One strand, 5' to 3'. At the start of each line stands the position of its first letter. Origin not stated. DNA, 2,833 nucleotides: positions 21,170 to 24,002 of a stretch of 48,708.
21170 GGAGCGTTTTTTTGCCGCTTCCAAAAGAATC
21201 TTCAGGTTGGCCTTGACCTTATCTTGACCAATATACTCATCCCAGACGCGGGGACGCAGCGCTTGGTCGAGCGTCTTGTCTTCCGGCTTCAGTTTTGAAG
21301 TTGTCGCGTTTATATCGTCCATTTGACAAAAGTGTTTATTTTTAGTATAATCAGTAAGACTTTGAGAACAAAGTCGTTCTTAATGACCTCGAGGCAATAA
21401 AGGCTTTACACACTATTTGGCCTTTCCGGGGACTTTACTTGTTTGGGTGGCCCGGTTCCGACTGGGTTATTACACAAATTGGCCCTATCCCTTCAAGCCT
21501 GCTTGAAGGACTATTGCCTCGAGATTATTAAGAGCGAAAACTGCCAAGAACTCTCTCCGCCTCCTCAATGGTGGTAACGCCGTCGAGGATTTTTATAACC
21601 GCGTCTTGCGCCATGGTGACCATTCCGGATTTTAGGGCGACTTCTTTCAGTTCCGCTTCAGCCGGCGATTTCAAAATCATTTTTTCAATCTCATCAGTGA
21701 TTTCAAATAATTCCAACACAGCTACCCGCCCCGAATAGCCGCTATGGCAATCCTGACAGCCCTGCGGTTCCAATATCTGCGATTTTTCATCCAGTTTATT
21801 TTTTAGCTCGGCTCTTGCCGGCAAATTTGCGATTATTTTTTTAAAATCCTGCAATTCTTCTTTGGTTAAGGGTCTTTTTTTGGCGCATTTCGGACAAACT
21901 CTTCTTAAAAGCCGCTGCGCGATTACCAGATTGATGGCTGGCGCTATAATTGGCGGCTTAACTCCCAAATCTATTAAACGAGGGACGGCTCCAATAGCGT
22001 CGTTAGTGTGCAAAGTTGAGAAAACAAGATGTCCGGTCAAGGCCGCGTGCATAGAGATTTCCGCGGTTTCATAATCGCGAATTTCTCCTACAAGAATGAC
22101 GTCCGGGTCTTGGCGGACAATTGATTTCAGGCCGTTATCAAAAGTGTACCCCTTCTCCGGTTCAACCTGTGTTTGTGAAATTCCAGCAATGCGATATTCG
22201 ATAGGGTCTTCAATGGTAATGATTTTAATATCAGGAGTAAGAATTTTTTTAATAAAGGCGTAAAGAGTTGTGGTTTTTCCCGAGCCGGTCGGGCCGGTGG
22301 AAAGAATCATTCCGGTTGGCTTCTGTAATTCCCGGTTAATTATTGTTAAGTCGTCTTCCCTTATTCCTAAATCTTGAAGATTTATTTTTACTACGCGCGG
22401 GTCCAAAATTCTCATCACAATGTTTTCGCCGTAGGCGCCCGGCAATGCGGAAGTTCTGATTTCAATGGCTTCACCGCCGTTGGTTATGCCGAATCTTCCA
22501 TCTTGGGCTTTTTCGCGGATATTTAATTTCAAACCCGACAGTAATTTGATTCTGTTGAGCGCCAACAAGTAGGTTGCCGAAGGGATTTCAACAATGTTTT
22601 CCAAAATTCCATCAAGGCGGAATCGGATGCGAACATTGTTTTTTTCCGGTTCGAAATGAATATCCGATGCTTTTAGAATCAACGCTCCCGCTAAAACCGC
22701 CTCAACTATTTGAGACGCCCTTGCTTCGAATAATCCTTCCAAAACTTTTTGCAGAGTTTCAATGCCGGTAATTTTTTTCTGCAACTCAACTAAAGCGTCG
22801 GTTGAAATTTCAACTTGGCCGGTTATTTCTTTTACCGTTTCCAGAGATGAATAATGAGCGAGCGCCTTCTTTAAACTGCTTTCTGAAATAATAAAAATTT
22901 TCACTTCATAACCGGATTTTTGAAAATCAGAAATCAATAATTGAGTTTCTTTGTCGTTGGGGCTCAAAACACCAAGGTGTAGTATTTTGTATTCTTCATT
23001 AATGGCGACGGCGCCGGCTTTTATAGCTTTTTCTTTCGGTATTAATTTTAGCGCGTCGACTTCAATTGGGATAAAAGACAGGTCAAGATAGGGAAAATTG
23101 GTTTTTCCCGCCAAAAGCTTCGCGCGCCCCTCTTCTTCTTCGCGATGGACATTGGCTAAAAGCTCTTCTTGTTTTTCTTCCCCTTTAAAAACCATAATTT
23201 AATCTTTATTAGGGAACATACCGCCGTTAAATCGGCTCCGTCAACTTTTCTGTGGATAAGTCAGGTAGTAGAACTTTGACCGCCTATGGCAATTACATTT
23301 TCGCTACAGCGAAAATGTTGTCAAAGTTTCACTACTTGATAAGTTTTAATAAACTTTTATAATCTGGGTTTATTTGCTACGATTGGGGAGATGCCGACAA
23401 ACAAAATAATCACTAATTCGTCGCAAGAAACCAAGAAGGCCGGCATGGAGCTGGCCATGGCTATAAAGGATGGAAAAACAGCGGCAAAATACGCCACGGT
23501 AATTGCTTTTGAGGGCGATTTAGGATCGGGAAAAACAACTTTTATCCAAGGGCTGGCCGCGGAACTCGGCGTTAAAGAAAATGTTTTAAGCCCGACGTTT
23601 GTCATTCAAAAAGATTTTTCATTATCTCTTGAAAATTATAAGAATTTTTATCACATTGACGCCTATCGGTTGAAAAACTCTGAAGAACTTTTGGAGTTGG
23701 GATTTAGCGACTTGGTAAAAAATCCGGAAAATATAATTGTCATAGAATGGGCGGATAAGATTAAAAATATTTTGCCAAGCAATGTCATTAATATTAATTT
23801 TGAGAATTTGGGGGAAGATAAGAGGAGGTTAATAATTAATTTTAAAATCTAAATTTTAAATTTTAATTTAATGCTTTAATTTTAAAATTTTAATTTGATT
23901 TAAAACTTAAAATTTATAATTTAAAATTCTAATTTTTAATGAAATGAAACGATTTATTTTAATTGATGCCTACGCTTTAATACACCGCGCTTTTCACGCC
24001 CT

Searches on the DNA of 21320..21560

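Call 75: search_rna_families(source=window, start=21320, end=21560, threshold=evalue, max_evalue=5, show_alignments=1)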
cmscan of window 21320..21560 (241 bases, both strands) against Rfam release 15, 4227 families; matches with E-value up to 5: 0.
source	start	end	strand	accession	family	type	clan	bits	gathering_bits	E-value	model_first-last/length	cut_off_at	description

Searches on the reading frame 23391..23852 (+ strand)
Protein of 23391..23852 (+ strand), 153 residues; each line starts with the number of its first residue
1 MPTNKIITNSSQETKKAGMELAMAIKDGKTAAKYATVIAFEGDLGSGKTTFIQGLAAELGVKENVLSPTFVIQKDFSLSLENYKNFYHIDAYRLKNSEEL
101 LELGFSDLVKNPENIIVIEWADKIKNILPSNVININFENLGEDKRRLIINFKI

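Call 69: search_protein_families(library=pfam, proteins=[window:23391-23852:+], max_evalue=0.001)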
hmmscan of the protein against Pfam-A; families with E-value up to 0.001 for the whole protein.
window:23391-23852:+ (153 aa): 1 family
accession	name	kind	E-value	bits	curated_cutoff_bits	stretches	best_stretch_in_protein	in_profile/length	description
PF02367.23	TsaE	-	4.8e-35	120.7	26.6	1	9-146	2-127/128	Threonylcarbamoyl adenosine biosynthesis protein TsaE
